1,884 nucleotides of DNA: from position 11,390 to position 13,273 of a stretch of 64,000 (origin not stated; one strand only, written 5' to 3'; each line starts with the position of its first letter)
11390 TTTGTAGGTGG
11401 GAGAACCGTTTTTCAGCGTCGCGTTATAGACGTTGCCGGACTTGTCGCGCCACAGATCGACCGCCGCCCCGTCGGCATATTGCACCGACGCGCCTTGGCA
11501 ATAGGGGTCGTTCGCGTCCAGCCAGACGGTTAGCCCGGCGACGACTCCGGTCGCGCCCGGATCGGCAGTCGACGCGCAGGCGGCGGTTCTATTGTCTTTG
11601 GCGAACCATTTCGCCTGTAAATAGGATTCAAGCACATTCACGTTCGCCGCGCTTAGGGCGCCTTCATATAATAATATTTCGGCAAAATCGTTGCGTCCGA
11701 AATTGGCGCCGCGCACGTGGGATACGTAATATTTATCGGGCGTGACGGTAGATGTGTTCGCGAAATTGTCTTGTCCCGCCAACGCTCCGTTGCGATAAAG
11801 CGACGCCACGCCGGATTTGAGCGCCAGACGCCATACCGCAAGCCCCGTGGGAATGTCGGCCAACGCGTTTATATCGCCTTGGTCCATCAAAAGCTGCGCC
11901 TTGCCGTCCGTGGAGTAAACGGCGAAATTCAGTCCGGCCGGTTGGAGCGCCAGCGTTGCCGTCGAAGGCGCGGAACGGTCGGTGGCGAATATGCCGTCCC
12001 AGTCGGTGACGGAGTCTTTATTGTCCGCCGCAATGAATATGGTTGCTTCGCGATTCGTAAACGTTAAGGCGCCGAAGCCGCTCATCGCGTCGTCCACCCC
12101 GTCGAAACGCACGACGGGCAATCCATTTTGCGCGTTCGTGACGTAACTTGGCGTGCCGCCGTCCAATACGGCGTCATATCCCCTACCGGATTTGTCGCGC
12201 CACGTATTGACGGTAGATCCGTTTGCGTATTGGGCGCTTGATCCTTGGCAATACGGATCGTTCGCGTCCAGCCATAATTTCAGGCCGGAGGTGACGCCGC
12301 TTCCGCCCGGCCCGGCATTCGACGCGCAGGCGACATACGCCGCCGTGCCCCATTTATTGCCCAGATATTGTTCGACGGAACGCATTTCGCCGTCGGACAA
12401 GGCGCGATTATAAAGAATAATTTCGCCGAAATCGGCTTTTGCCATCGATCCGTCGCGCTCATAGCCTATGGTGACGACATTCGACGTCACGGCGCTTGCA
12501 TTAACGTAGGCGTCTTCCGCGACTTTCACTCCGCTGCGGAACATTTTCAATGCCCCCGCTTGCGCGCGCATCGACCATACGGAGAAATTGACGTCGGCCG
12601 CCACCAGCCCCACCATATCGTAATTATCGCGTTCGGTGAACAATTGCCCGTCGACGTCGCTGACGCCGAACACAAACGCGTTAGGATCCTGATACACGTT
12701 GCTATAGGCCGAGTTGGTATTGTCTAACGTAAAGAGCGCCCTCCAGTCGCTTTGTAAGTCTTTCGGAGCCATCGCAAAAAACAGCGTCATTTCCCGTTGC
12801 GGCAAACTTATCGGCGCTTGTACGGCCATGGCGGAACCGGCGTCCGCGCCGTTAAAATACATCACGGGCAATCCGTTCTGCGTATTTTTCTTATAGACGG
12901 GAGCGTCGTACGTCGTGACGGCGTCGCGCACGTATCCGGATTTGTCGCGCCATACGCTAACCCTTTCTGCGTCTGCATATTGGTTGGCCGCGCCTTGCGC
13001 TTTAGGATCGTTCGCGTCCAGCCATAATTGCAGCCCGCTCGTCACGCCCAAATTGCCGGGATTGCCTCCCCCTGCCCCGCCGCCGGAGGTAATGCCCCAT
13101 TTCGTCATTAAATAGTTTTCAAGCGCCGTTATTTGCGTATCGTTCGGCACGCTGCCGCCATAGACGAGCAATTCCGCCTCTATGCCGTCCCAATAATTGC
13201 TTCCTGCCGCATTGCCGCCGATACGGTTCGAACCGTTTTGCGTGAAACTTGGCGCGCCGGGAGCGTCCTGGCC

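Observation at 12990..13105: A conserved inter-module cysteine pair is lost in a correlated way, suggesting a linker-stapling disulfide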

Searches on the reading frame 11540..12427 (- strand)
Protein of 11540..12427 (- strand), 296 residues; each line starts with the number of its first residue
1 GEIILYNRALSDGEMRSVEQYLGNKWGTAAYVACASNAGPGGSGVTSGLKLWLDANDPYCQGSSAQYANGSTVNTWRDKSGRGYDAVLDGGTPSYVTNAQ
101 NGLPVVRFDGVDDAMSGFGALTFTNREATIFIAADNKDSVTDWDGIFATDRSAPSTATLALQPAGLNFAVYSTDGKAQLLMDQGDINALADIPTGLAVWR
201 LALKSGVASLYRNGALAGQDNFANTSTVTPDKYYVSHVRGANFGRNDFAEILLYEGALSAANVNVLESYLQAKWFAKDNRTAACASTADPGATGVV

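Call 11: find_homologous_proteins(query=window:11540-12427:-, max_evalue=0.00001)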
Query seq(296 aa) (296 aa): 205 proteins with E <= 0.00001 among 3477 candidates; the best 120 are listed.
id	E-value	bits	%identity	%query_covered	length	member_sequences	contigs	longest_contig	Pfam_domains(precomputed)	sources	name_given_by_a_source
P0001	2.8e-22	97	44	39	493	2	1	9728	PF13385.14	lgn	-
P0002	2.0e-20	91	26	92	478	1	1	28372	PF13385.14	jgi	-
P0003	7.1e-20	90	29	93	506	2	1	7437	PF07589.17,PF13385.14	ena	-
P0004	1.5e-19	88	30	92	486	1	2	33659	PF13385.14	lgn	-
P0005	1.5e-19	88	33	76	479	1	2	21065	PF13385.14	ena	-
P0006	2.7e-19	88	26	92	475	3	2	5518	PF26628.1,PF13385.14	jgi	jgi:hypothetical protein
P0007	3.8e-17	81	30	92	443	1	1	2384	PF13385.14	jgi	jgi:hypothetical protein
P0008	4.6e-16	77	33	77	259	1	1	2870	-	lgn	-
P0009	8.9e-16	76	27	93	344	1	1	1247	PF13385.14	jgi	jgi:hypothetical protein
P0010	2.4e-15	75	27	92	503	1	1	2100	PF13385.14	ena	-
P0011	3.5e-15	74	32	78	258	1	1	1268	PF13385.14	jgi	jgi:hypothetical protein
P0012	1.9e-14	72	31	79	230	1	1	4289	PF13385.14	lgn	-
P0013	3.8e-14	71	32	77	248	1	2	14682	-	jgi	jgi:hypothetical protein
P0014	4.1e-14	71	32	78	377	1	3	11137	-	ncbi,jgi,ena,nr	ncbi:MAG TPA: hypothetical protein PLY40_07750 [Bacillota bacterium]|nr:hypothetical protein [Bacill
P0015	5.2e-14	70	31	48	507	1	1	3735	-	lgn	-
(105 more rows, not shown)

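Call 28: predict_structure(alignment_id=A2)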
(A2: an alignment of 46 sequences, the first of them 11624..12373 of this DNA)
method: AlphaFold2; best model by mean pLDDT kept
length: 250 residues; sequences in the alignment: 46
mean_pLDDT: 88.0   pTM: 0.87
mean pLDDT of the five models: 88.0, 87.0, 85.2, 85.1, 85.1
residues with pLDDT >= 90: 154; 70-90: 68; 50-70: 28; < 50: 0
segments of 3 or more residues with pLDDT < 50: none
pLDDT, mean of each block of 10 residues (from residue 1): 65 67 89 96 84 97 95 96 95 96 95 92 80 91 84 73 70 81 95 92 91 96 90 97 95
secondary structure, 60 per line:
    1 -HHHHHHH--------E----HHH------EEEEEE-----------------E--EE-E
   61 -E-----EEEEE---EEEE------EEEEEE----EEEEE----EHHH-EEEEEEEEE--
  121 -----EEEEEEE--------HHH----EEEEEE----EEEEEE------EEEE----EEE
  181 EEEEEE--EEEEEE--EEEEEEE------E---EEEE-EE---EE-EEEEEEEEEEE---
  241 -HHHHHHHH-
elements in order: H2-8 E31-36 E68-72 E76-79 E86-91 E96-100 E110-118 E126-132 E148-153 E158-163 E170-173 E178-186 E189-194 E197-203 E214-217 E227-237 H242-249

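Call 30: fold_search(model_id=the predicted structure, library=pdb)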
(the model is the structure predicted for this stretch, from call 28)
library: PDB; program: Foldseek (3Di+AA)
matches with E <= 10: 1767; with E <= 0.001: 455
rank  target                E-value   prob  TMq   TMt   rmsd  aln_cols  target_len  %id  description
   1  1mz5                  4.5e-10  1.00  0.59  0.26   4.1       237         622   17  Trypanosoma rangeli sialidase (released 2002-10-16)
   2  1mz6                  6.3e-10  1.00  0.58  0.25   4.6       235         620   17  Trypanosoma rangeli sialidase in complex with the inhibitor DANA (released 2002-10-16)
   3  2ags                  1.1e-09  1.00  0.59  0.25   4.1       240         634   17  Trypanosoma rangeli Sialidase in Complex with 2-Keto-3-deoxy-D-glycero-D-galacto-2,3-difluoro-nononic acid (2,3-difluoro (released 2005-11-22)
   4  1ms9_A                1.5e-09  1.00  0.59  0.26   4.3       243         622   14  Triclinic form of Trypanosoma cruzi trans-sialidase, in complex with lactose (released 2003-03-25)
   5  1s0i_A                1.6e-09  1.00  0.57  0.25   4.5       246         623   14  Trypanosoma cruzi trans-sialidase in complex with sialyl-lactose (Michaelis complex) (released 2004-05-18)
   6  2a75                  1.7e-09  1.00  0.58  0.25   4.2       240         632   18  Trypanosoma rangeli Sialidase In Complex With 2,3- Difluorosialic Acid (Covalent Intermediate) (released 2005-11-22)
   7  1n1s                  1.8e-09  1.00  0.59  0.26   4.1       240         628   16  Trypanosoma rangeli sialidase (released 2003-01-07)
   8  2fhr                  2.5e-09  1.00  0.56  0.25   4.4       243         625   17  Trypanosoma Rangeli Sialidase In Complex With 2,3- Difluorosialic Acid (Covalent Intermediate) (released 2006-01-17)
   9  3b69                  2.9e-09  1.00  0.57  0.25   4.5       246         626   14  T cruzi Trans-sialidase complex with benzoylated NANA derivative (released 2008-05-13)
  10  1ms8_A                3.3e-09  1.00  0.59  0.26   5.3       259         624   15  Triclinic form of Trypanosoma cruzi trans-sialidase, in complex with 3-deoxy-2,3-dehydro-N-acetylneuraminic acid (DANA (released 2003-03-25)
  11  1ms1_A                3.9e-09  1.00  0.58  0.26   7.1       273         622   14  Monoclinic form of Trypanosoma cruzi trans-sialidase, in complex with 3-deoxy-2,3-dehydro-N-acetylneuraminic acid (DAN (released 2003-03-25)
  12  1ms0_A                4.3e-09  1.00  0.57  0.25   5.0       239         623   14  Monoclinic form of Trypanosoma cruzi trans-sialidase, in complex with 3-deoxy-2,3-dehydro-N-acetylneuraminic acid (DAN (released 2003-03-25)
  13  3pjq_A                4.6e-09  1.00  0.61  0.27   6.3       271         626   13  Trypanosoma cruzi trans-sialidase-like inactive isoform (including the natural mutation Tyr342His) in complex with lac (released 2011-06-08)
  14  1ms5_A                6.0e-09  1.00  0.58  0.26   4.3       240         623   14  Triclinic form of Trypanosoma cruzi trans-sialidase, soaked with N-acetylneuraminyl-a-2,3-thio-galactoside (NA-S-Gal) (released 2003-03-25)
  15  1ms5_B                8.0e-09  1.00  0.58  0.25   4.1       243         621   13  Triclinic form of Trypanosoma cruzi trans-sialidase, soaked with N-acetylneuraminyl-a-2,3-thio-galactoside (NA-S-Gal) (released 2003-03-25)
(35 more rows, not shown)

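Call 31: search_protein_representatives(alignment_id=A2)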
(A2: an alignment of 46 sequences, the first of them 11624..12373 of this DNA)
Query: 46 sequences, 245 profile positions. Proteins with E-value up to 0.001 (for the whole library): 202599; up to 1e-10: 72055; up to 1e-30: 7814. The best 150 are listed.
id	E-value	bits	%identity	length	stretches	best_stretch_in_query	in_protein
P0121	0.0e+00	1069.0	-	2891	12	28-242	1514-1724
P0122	0.0e+00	1039.3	-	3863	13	2-243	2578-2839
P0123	6.8e-296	992.6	-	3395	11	15-243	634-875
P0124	2.5e-283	951.4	-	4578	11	26-242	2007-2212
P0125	1.5e-256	863.7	-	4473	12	22-243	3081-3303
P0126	6.3e-247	832.2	-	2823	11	2-243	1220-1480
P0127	5.0e-240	809.6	-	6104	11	24-242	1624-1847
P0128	1.5e-239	808.0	-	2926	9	26-243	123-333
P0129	2.0e-233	788.0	-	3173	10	2-241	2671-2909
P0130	6.4e-230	776.5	-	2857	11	2-243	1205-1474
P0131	3.2e-227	767.7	-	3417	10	29-243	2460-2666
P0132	4.0e-225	760.8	-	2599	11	1-244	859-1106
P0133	1.8e-213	722.6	-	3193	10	52-243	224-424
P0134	2.2e-212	719.1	-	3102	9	26-242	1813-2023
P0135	1.7e-205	696.5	-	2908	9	53-244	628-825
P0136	5.2e-204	691.7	-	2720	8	7-242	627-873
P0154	1.4e-170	582.2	-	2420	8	2-243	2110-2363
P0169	2.5e-156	535.5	-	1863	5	2-241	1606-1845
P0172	1.2e-155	533.3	-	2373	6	11-242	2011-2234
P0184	1.1e-152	523.6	-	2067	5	2-242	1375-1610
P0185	1.7e-152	523.0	-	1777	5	2-243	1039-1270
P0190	5.1e-148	508.3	-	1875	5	18-238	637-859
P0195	1.7e-146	503.3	-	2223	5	2-242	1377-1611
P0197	2.1e-145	499.8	-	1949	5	2-241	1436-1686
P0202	3.4e-142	489.2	-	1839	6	2-243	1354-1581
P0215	1.1e-137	474.5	-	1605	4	2-242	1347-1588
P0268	9.9e-121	418.9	-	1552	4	2-243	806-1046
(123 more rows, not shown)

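Call 38: list_cluster_members(proteins=[P0123, P0136, P0122, P0129, P0154])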
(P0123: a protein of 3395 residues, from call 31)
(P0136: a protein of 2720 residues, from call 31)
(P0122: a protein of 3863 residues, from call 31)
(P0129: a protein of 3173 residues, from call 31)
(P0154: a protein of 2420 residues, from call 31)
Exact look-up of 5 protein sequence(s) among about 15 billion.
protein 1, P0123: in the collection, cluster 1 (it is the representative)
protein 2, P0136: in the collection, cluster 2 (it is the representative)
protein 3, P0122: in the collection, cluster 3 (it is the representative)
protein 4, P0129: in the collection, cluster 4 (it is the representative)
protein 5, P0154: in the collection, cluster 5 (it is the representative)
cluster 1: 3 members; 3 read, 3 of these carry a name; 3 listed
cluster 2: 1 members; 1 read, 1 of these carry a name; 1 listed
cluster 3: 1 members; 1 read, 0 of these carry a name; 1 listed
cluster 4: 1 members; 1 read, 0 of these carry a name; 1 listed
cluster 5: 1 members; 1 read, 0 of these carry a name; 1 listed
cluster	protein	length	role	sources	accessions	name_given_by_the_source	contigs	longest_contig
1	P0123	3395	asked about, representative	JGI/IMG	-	hypothetical protein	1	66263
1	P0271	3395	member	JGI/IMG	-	hypothetical protein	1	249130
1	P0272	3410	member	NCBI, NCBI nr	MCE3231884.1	MAG: hypothetical protein K0R98_141 [Rickettsiaceae bacterium] | hypothetical protein [Rickettsiaceae bacterium]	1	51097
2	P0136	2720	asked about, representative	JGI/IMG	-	hypothetical protein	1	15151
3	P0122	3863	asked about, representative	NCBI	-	-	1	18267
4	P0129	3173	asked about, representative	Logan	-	-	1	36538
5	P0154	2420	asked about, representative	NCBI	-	-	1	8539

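Call 52: list_cluster_members(proteins=[P0184, P0185, P0169, P0190, P0197, P0202, P0215, P0195, P0268, P0172])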
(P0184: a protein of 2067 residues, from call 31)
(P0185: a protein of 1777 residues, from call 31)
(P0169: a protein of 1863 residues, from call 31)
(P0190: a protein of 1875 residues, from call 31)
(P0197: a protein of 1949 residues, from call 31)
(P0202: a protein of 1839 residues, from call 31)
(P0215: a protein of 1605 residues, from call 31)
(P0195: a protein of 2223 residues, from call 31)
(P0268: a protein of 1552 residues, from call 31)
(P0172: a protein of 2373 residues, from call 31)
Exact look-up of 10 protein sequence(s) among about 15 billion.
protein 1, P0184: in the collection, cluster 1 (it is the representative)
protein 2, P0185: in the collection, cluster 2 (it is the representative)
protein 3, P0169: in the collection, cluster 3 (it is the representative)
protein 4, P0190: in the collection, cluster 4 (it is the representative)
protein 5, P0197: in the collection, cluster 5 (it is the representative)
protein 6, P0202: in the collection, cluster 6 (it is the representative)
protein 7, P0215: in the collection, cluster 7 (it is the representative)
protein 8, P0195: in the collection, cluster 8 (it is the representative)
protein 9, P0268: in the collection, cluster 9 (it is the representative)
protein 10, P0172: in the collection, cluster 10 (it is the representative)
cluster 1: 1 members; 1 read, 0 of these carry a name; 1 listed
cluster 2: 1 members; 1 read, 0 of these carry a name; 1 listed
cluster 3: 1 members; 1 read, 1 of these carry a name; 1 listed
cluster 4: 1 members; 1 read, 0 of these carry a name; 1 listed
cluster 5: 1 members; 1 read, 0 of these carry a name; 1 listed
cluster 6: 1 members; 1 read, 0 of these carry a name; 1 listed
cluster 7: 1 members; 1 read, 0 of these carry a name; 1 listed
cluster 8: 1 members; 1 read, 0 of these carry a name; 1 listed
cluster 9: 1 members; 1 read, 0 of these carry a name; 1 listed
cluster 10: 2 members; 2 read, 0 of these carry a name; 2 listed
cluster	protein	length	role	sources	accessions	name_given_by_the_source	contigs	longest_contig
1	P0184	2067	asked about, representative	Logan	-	-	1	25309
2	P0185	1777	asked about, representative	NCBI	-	-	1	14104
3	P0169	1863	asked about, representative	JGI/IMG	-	hypothetical protein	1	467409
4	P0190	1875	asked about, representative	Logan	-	-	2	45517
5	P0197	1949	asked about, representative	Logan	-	-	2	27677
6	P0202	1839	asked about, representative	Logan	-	-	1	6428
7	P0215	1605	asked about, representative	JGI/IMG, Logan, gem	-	-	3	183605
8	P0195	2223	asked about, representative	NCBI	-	-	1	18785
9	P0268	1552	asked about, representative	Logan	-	-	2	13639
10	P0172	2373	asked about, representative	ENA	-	-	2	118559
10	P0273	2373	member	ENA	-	-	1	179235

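Call 72: find_encoding_contigs(protein=P0184, flank=10000, max_places=2)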
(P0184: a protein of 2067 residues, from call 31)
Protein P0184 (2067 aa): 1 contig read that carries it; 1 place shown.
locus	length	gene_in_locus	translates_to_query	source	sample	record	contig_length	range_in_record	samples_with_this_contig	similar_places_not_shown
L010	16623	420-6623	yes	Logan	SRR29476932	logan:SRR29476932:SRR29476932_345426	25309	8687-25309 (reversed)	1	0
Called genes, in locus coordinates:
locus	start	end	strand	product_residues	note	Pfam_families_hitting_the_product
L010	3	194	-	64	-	?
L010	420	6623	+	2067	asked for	PF13385:Laminin_G_3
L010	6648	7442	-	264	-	PF02548:Pantoate_transf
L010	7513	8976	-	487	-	PF00512:HisKA, PF02518:HATPase_c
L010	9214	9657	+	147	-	PF00383:dCMP_cyt_deam_1, PF14437:MafB19-deam, PF14439:Bd3614-deam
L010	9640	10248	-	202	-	PF05494:MlaC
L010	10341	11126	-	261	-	PF04333:MlaA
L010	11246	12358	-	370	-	-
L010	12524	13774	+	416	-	PF00155:Aminotran_1_2, PF01041:DegT_DnrJ_EryC1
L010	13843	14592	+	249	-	PF07963:N_methyl (weak)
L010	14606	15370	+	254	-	PF07963:N_methyl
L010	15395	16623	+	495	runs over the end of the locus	PF20695:UbiD_N, PF01977:UbiD, PF20696:UbiD_C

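Call 74: search_solved_structures(query=A2, max_evalue=0.01, show_alignments=2)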
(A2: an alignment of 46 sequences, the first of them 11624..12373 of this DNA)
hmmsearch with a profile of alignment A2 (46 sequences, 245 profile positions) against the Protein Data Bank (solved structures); distinct sequences matched with E-value up to 0.01: 13.
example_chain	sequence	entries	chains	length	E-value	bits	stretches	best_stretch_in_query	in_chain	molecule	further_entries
4qvs_A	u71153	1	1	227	1.1e-10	45.5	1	74-244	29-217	S-layer domain-containing protein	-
5hon_A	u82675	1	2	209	0.00013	25.5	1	89-243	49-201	Extracellular arabinanase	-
4xe9_A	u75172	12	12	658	0.00037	24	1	113-243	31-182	Sialidase B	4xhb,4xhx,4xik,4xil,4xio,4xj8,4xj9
4xog_A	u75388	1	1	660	0.00037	24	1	113-243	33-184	Sialidase B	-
4xma_A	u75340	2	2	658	0.00037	24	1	113-243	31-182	Sialidase B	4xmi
4xyx_A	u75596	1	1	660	0.00038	24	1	113-243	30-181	Sialidase B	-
2jkb_A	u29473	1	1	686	0.00041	23.9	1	113-243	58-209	SIALIDASE B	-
2vw0_A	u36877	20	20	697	0.00042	23.8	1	113-243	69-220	SIALIDASE B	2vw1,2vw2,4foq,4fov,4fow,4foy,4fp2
5ho0_A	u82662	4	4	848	0.001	22.6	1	89-243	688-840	Extracellular arabinanase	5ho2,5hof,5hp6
2jd4_A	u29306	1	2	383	0.0015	22.1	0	120-220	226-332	LAMININ SUBUNIT ALPHA-1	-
3asi_A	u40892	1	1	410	0.0036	20.8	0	91-221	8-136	Neurexin-1-alpha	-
1sli_A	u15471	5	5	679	0.0092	19.5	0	111-242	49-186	INTRAMOLECULAR TRANS-SIALIDASE | SIALIDASE L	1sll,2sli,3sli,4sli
5fre_A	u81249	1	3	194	0.01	19.3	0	123-241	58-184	EXO-ALPHA-SIALIDASE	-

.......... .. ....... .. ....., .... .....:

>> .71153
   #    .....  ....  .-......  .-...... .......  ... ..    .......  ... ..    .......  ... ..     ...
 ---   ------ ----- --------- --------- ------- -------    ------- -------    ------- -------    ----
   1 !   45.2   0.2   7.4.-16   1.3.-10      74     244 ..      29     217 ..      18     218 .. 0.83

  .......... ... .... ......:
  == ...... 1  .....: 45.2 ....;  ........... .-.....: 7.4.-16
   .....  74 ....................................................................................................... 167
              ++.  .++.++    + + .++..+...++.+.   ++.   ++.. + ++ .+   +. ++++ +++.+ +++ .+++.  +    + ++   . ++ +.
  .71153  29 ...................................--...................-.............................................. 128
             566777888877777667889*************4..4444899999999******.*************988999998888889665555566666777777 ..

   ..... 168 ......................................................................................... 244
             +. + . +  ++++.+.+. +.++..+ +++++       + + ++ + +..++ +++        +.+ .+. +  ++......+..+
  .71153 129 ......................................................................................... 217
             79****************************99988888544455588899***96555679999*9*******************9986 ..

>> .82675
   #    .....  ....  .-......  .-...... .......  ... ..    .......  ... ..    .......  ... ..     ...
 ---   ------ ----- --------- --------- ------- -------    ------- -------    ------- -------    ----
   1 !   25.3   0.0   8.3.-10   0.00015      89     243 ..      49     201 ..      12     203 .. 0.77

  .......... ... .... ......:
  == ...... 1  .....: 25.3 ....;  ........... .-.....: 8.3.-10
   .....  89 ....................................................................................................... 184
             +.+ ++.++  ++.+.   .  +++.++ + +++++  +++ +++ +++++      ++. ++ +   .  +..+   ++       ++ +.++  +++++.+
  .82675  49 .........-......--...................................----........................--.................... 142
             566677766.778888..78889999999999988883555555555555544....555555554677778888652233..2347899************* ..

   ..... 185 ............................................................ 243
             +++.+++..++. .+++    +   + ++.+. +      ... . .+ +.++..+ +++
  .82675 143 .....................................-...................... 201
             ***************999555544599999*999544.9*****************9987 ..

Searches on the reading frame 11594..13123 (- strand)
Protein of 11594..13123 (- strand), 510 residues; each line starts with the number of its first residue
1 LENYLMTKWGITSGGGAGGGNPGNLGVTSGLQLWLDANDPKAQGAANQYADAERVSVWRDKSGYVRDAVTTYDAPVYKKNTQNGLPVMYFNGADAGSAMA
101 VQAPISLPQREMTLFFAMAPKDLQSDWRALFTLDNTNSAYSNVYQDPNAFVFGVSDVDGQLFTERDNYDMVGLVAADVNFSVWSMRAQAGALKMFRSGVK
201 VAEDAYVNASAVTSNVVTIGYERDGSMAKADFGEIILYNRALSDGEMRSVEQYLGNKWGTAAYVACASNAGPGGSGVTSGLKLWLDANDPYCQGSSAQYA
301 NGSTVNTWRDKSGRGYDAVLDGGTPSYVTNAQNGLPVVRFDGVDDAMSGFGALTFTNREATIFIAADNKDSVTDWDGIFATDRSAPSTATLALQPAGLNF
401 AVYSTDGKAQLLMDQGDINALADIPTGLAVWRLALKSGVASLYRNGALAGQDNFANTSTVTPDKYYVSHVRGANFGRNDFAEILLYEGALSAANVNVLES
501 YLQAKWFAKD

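Call 63: predict_structure(alignment_id=A6)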
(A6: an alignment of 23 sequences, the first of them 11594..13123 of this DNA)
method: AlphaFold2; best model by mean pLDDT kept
length: 510 residues; sequences in the alignment: 23
mean_pLDDT: 79.1   pTM: 0.71
mean pLDDT of the five models: 79.1, 78.5, 78.4, 77.4, 77.3
residues with pLDDT >= 90: 136; 70-90: 256; 50-70: 82; < 50: 36
segments of 3 or more residues with pLDDT < 50: 1-3, 385-387, 393-398, 407-410, 413-423
pLDDT, mean of each block of 10 residues (from residue 1): 53 51 71 93 85 95 90 93 92 86 88 94 81 91 86 83 77 77 91 85 78 91 88 96 88 85 60 84 90 79 86 84 86 89 83 70 78 61 54 47 51 47 62 80 80 64 76 75 89 92 76
secondary structure, 60 per line:
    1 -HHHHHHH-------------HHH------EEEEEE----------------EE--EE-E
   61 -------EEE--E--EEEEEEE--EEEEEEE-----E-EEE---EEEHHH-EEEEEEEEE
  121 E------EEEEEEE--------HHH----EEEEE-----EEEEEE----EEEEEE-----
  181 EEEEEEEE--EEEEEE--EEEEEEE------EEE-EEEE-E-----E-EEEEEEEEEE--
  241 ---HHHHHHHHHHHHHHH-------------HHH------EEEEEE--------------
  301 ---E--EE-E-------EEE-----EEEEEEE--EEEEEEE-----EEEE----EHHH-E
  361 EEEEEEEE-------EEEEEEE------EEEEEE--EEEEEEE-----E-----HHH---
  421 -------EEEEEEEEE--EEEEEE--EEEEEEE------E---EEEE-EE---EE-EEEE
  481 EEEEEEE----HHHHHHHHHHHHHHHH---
elements in order: H2-8 E31-36 E68-70 E76-82 E85-91 E99-101 E105-107 E112-121 E128-134 E150-154 E160-165 E170-175 E181-188 E191-196 E199-205 E212-214 E216-219 E229-238 H244-258 E281-286 E318-320 E326-332 E335-341 E347-350 E360-368 E376-382 E389-394 E397-403 E428-436 E439-444 E447-453 E464-467 E477-487 H492-507

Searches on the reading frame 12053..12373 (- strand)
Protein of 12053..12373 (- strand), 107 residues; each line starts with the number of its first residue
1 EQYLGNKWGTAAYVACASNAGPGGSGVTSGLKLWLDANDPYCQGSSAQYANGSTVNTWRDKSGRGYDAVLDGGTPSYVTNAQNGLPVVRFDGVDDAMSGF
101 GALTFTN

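Call 23: find_related_loci(query=A3, collection=genome_contigs, flank=10000)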
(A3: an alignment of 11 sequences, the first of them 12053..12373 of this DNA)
Query A3 (107 aa) in genome_contigs; peptide patterns used: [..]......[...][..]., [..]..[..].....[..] (x = any residue, [..] = any of these).
28 stretches matched a pattern; 1 encode a relative of the query (tblastn E <= 1e-3); 1 distinct loci.
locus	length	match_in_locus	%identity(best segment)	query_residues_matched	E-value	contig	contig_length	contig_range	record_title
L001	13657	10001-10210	40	29-90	7e-7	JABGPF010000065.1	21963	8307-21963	MAG: Phycisphaerales bacterium isolate co234_bin25 NODE_4522_length_21963_cov_6.146613, whole genome shotgun sequence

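Call 34: find_related_loci(query=A3, collection=metagenome_contigs, flank=10000)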
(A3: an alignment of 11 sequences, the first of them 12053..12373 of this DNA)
Query A3 (107 aa) in metagenome_contigs; peptide patterns used: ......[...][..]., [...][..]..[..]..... (x = any residue, [..] = any of these).
118 stretches matched a pattern; 7 encode a relative of the query (tblastn E <= 1e-3); 7 distinct loci.
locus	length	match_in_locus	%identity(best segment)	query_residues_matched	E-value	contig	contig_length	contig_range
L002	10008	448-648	46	22-92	8e-14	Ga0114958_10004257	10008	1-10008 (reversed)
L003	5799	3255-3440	41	29-92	2e-10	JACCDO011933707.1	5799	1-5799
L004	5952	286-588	34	4-102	9e-10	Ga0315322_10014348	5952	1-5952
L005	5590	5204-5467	38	1-90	3e-9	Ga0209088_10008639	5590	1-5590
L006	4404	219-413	36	30-97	4e-9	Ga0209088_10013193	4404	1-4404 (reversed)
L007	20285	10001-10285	38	1-98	7e-9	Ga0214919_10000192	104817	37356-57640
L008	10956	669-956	36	1-98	9e-8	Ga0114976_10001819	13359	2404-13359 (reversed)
